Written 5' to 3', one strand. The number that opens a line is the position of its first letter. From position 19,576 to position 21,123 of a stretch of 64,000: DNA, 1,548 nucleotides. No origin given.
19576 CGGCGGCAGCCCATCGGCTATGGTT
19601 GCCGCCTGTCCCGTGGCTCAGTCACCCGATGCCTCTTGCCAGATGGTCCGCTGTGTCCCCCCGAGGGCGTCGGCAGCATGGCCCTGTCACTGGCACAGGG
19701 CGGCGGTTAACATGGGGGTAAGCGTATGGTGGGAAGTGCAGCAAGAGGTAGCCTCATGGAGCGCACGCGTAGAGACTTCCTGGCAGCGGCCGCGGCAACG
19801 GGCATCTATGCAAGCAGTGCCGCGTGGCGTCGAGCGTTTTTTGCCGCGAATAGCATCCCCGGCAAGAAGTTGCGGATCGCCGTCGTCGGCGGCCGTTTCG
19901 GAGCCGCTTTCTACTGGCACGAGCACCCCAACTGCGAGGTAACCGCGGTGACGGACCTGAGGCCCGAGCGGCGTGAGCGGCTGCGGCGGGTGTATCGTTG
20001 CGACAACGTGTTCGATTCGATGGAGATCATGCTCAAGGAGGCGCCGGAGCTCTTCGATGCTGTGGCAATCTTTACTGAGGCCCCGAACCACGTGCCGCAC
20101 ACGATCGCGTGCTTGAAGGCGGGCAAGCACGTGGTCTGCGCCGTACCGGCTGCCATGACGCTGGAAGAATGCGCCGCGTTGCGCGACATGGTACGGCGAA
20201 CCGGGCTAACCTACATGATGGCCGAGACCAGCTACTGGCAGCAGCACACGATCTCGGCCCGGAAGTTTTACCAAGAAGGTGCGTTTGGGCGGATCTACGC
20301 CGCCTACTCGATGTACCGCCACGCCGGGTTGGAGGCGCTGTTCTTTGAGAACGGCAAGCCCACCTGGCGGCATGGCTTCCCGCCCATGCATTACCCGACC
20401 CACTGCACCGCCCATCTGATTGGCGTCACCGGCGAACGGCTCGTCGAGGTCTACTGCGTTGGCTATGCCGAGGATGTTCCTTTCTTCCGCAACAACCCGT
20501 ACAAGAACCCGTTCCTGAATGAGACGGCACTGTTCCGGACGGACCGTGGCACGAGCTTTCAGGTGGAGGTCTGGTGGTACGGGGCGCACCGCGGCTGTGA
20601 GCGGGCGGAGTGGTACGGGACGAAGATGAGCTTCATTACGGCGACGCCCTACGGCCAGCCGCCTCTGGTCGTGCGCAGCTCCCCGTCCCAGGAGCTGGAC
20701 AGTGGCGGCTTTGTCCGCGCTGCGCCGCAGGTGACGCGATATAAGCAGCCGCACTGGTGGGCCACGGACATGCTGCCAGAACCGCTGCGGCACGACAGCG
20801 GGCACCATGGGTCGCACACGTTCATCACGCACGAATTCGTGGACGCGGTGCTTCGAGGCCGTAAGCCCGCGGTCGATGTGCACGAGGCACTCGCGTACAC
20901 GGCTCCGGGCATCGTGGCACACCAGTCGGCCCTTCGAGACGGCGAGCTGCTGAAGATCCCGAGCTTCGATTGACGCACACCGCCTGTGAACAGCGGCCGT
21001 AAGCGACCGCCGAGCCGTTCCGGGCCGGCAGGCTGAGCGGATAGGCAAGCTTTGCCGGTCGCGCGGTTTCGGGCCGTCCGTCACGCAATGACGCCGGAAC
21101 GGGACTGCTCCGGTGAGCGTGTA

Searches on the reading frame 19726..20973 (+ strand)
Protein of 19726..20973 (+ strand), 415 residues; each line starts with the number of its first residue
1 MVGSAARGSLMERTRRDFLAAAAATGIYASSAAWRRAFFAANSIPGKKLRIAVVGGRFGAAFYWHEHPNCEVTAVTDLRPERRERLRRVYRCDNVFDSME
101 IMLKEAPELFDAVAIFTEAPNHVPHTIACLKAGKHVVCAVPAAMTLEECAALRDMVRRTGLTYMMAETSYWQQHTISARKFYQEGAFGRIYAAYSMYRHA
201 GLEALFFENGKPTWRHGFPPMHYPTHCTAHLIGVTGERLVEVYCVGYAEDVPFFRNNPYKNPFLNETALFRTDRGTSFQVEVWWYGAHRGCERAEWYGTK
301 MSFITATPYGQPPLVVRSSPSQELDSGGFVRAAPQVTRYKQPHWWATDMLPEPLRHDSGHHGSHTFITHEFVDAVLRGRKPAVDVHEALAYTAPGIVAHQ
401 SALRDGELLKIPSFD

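Call 18: search_protein_families(library=pfam, proteins=[window:19726-20973:+], max_evalue=0.01)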
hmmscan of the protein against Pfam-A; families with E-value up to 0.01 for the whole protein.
window:19726-20973:+ (415 aa): 2 families
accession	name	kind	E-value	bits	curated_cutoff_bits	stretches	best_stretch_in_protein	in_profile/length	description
PF01408.29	GFO_IDH_MocA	-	2e-17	64.4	24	1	49-165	1-118/120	Oxidoreductase family, NAD-binding Rossmann fold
PF22725.1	GFO_IDH_MocA_C3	-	0.0011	19.3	27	1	178-303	4-123/124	GFO/IDH/MocA C-terminal domain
